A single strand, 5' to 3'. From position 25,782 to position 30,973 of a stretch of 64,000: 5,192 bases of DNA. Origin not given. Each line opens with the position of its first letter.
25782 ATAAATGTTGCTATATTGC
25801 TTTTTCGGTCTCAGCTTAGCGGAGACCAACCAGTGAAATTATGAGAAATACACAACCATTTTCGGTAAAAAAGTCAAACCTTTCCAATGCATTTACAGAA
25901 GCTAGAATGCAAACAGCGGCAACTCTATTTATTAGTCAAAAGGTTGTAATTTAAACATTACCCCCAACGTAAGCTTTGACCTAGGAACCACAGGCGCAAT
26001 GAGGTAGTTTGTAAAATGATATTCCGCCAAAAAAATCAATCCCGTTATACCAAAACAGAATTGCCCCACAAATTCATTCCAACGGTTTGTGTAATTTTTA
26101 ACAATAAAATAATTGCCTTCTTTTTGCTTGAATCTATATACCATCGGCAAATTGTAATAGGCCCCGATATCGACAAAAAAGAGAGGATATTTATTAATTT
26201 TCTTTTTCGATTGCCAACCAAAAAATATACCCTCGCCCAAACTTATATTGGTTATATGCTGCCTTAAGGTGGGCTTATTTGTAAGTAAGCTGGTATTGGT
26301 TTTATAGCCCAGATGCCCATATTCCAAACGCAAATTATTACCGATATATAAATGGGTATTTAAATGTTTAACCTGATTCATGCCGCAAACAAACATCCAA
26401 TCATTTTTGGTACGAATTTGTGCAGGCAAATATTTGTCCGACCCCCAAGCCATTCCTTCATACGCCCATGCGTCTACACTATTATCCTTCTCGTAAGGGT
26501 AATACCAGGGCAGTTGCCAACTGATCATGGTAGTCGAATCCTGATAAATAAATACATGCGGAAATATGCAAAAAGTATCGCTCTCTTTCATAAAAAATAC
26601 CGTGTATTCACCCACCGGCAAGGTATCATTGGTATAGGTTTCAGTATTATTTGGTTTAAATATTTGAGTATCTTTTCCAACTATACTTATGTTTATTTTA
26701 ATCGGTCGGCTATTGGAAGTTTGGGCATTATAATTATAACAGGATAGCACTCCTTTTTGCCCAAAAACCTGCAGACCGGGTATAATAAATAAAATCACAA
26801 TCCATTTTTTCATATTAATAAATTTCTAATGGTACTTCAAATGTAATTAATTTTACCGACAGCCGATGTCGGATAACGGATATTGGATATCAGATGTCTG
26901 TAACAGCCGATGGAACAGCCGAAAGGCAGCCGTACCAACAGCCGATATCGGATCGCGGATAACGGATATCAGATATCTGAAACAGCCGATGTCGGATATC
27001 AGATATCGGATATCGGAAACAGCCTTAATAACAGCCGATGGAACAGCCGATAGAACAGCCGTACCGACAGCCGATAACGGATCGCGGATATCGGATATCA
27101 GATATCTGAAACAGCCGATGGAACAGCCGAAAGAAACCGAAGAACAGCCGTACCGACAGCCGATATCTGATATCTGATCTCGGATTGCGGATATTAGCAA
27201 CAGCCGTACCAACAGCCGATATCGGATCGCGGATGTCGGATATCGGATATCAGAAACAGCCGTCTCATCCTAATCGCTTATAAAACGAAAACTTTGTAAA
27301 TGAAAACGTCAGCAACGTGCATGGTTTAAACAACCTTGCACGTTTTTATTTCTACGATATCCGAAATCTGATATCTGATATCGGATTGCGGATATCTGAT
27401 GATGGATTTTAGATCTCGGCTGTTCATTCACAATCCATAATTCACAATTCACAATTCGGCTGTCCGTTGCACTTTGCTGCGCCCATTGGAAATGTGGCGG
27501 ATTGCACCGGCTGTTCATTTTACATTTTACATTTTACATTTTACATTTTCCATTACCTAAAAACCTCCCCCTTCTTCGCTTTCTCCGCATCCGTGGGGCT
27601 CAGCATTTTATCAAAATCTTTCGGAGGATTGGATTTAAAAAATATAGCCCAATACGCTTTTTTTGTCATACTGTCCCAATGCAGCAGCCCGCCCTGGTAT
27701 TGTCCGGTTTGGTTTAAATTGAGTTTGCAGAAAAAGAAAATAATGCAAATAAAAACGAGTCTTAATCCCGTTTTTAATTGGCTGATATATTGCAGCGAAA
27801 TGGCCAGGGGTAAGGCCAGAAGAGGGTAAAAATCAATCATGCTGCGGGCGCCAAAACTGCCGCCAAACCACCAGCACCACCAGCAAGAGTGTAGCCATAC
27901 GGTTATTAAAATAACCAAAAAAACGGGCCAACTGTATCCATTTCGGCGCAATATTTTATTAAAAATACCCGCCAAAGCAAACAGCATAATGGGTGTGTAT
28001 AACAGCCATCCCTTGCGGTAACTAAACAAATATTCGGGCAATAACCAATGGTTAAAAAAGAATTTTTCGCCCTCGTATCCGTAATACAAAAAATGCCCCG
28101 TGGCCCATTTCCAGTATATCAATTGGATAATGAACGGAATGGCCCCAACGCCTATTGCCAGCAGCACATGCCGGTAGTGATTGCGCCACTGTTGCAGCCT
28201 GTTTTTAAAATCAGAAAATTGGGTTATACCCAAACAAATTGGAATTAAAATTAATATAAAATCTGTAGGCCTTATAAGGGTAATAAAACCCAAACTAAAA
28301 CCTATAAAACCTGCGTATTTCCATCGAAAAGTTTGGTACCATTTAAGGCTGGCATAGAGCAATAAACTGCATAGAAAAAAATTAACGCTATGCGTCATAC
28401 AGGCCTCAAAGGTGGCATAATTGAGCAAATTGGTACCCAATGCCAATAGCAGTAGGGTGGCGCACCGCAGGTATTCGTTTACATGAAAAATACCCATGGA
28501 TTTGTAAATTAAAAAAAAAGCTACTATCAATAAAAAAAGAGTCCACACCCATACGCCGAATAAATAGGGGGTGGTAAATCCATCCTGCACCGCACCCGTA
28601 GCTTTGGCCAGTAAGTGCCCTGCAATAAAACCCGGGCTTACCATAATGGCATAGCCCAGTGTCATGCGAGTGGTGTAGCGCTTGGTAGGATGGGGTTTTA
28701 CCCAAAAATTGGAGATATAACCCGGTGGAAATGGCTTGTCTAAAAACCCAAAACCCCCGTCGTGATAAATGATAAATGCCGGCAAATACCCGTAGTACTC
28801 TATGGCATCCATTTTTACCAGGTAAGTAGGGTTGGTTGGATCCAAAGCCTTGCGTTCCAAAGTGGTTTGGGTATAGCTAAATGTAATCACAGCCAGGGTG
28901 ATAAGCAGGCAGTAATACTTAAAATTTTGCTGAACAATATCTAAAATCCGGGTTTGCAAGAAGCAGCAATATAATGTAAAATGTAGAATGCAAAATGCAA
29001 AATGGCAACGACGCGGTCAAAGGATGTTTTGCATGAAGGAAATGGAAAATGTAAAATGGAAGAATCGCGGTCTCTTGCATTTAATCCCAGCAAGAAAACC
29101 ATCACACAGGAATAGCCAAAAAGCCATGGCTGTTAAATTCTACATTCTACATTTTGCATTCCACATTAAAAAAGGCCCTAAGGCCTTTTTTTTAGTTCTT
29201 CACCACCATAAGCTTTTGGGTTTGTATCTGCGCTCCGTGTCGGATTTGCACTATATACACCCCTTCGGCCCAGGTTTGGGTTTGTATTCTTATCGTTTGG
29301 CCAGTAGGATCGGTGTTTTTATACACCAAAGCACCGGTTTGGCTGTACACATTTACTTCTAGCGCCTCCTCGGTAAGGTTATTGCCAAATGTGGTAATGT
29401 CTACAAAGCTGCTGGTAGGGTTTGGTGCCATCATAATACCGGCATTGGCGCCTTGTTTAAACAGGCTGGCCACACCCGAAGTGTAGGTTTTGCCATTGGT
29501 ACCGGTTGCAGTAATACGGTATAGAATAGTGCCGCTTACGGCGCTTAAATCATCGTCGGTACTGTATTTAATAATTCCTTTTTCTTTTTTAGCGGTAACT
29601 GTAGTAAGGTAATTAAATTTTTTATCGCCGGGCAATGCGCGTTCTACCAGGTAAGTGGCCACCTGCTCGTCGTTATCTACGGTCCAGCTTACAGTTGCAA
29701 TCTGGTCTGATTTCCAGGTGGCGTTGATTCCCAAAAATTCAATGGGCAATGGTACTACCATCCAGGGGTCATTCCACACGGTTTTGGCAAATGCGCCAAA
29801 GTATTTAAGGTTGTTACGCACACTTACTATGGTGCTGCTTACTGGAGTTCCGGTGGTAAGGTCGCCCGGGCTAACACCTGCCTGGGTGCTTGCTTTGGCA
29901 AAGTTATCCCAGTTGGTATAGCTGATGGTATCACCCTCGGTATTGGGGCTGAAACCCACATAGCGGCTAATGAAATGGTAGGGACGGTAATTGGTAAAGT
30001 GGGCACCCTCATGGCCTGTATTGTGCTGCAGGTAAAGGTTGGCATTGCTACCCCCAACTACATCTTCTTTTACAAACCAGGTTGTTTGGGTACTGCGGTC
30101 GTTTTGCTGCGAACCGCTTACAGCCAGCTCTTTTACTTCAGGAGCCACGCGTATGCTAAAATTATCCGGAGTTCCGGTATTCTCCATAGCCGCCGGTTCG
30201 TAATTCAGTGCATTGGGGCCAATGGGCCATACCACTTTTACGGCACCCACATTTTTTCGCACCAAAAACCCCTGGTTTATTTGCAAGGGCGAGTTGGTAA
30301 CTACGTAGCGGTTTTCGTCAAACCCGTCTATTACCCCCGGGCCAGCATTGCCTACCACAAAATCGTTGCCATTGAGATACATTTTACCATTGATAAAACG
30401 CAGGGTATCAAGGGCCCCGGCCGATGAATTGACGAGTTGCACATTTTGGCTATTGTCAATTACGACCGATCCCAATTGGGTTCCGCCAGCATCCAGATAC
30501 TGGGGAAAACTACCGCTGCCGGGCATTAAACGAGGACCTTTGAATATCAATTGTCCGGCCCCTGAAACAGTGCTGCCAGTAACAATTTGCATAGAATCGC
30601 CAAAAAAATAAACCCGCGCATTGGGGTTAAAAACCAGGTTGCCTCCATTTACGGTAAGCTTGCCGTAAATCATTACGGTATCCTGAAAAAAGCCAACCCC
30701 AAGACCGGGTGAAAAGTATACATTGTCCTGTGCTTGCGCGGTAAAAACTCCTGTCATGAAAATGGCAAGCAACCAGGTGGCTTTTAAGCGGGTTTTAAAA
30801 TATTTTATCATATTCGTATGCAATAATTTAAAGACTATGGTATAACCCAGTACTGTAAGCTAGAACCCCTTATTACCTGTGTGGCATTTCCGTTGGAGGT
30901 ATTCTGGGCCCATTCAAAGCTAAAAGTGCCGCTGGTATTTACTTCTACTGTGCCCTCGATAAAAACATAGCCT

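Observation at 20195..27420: Four arrays of a palindromic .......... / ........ minisatellite within 7 kb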

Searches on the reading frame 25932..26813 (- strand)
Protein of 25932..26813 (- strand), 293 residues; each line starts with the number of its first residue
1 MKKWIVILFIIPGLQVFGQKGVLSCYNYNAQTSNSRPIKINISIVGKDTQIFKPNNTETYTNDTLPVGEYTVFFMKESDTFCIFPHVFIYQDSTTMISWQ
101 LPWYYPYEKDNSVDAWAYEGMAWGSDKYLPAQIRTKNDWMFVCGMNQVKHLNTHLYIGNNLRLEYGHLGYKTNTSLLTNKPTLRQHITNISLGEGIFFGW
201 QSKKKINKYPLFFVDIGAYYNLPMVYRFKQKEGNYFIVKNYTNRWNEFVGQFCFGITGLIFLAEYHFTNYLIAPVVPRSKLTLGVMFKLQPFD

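Call 10: find_encoding_contigs(protein=window:25932-26813:-, flank=10000, max_places=10)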
Protein window:25932-26813:- (293 aa): 1 contig read that carries it; 1 place shown.
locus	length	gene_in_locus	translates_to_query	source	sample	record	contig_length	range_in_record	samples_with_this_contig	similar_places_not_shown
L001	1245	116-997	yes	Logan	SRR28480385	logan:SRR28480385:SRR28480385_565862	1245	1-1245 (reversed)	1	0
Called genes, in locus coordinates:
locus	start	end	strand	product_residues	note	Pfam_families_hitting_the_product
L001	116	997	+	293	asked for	-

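Call 11: search_protein_families(library=pfam, proteins=[window:25932-26813:-], max_evalue=0.01)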
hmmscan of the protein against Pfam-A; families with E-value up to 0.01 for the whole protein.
window:25932-26813:- (293 aa): 0 families

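Call 74: search_protein_families(library=ncbifam, proteins=[window:25932-26813:-], max_evalue=1)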
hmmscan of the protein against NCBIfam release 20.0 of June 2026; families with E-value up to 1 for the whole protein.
window:25932-26813:- (293 aa): 0 families

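Call 76: search_protein_families(library=phrogs, proteins=[window:25932-26813:-], max_evalue=0.1)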
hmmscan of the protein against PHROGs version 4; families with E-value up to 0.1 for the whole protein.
window:25932-26813:- (293 aa): 1 family
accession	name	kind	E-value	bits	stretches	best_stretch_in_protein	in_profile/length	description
phrog_35307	-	unknown function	0.066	14.4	0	193-213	22-42/50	-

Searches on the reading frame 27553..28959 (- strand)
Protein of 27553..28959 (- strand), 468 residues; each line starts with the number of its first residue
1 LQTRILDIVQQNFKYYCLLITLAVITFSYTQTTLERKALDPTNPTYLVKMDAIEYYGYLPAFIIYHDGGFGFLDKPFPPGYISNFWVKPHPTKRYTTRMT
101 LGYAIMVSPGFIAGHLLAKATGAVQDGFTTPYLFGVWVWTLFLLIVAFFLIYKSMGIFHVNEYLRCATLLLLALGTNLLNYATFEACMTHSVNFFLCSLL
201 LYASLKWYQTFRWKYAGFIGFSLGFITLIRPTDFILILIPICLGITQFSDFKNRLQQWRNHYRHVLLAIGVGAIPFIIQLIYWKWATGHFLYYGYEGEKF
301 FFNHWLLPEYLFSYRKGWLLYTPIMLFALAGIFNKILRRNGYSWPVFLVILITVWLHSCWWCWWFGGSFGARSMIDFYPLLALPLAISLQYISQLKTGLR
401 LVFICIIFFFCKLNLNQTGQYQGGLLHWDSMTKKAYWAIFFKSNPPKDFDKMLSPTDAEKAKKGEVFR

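Call 11: search_protein_families(library=pfam, proteins=[window:27553-28959:-], max_evalue=0.01)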
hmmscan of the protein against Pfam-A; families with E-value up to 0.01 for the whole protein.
window:27553-28959:- (468 aa): 0 families

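Call 54: find_homologous_proteins(query=window:27553-28959:-, max_evalue=1e-20)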
Query window:27553-28959:- (468 aa): 1099 proteins with E <= 1e-20 among 8000 candidates; the best 120 are listed.
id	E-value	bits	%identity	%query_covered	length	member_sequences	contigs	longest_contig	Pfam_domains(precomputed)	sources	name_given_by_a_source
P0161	0.0e+0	1096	100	100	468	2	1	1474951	-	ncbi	-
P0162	4.2e-170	585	57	97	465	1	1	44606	-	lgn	-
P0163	1.7e-160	553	59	90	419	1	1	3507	-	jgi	jgi:hypothetical protein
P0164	1.2e-159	551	52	97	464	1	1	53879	-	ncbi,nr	ncbi:MAG: hypothetical protein JNL57_11125 [Bacteroidetes bacterium]|nr:hypothetical protein [Bacter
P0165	3.2e-93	331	40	96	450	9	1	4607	-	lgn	-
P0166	4.5e-93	331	40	97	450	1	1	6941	-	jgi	jgi:hypothetical protein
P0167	1.3e-92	329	41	89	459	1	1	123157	-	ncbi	-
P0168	1.6e-91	326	40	97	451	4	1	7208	-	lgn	-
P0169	2.1e-91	325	39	97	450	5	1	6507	-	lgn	-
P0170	5.2e-91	324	39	92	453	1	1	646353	-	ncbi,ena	-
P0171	7.2e-91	324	39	97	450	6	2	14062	-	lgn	-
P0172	9.6e-91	323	40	97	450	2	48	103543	-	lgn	-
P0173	3.3e-90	321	40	90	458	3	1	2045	-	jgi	-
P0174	8.2e-89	317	42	92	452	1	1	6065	-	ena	-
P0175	1.6e-88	316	39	90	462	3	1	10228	-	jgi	-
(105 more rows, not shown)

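Call 55: find_encoding_contigs(protein=P0162, flank=10000, max_places=2)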
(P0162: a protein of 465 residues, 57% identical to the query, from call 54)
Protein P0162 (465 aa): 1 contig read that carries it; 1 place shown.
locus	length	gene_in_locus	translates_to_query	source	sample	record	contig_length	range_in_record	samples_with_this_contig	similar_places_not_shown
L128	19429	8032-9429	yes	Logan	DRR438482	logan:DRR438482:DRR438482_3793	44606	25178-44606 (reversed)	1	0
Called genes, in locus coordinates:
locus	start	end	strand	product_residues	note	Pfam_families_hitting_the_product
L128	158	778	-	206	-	PF18899:DUF5655, PF08818:DUF1801, PF13376:OmdA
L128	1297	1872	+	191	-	PF03938:OmpH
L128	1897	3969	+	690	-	PF26696:PTL_trimer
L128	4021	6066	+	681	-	PF26696:PTL_trimer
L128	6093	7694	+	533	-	PF18962:Por_Secre_tail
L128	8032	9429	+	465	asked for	-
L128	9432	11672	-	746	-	PF06703:SPC25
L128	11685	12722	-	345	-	PF10604:Polyketide_cyc2, PF06445:GyrI-like (weak)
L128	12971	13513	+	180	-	PF12833:HTH_18, PF00165:HTH_AraC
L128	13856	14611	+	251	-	PF00106:adh_short, PF08659:KR, PF13561:adh_short_C2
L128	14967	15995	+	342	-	PF04041:Glyco_hydro_130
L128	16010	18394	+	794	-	PF13439:Glyco_transf_4 (weak), PF00534:Glycos_transf_1, PF13692:Glyco_trans_1_4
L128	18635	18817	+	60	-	PF05532:CsbD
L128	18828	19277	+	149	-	-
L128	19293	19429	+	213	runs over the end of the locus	PF13568:OMP_b-brl_2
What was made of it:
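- Synteny (OmpH, PTL, PTL, T9SS cargo, GT39-like) ends where the arrays begin: call 55.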

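Call 56: find_encoding_contigs(protein=P0163, flank=10000, max_places=2)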
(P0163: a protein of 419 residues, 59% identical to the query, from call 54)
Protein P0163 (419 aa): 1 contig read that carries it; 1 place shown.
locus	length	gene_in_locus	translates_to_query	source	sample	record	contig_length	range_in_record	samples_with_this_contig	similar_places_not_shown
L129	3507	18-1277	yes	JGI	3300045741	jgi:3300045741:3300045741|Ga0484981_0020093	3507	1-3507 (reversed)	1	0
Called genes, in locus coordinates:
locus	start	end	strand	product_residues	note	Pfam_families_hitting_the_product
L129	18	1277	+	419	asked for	-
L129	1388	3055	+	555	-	PF01268:FTHFS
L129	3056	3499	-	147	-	PF28590:Lipid_A_deac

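Call 57: find_encoding_contigs(protein=P0164, flank=10000, max_places=2)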
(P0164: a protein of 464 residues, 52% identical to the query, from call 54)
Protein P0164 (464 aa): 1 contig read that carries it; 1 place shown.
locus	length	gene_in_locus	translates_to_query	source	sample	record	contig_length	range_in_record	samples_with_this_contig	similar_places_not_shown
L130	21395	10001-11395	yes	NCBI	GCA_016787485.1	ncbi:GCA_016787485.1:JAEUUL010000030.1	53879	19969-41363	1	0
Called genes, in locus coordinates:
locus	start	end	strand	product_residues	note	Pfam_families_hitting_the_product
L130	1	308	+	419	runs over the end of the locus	PF04413:Glycos_transf_N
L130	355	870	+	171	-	-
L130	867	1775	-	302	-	PF04116:FA_hydroxylase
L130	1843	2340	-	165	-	-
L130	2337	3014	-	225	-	-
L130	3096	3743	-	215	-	-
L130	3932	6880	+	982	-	PF05170:AsmA, PF05359:DUF748, PF28068:Scy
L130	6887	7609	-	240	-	-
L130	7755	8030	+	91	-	PF00166:Cpn10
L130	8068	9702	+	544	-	PF00118:Cpn60_TCP1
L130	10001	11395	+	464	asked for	-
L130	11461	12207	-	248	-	PF19458:DUF5995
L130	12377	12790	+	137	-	PF03652:RuvX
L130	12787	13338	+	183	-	PF01327:Pep_deformylase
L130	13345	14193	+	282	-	PF01040:UbiA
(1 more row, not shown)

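Call 74: search_protein_families(library=ncbifam, proteins=[window:27553-28959:-], max_evalue=1)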
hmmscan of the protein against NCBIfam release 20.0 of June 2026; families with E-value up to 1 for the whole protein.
window:27553-28959:- (468 aa): 1 family
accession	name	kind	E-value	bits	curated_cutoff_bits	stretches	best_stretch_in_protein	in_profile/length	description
NF047440.1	LA3751_2_3_fam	subfamily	4.2e-08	32.5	200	1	134-420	99-388/460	LA_3751/LA_3752 family putative glycosyltransferase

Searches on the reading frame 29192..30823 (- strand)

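Call 11: search_protein_families(library=pfam, proteins=[window:29192-30823:-], max_evalue=0.01)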
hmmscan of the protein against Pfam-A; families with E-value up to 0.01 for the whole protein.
window:29192-30823:- (543 aa): 2 families
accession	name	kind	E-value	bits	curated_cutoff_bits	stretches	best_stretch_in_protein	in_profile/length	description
PF18962.6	Por_Secre_tail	-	1.7e-11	44.7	27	1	467-540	3-75/75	Secretion system C-terminal sorting domain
PF11589.14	DUF3244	-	0.0034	17.8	25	1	483-529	37-85/96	Domain of unknown function (DUF3244)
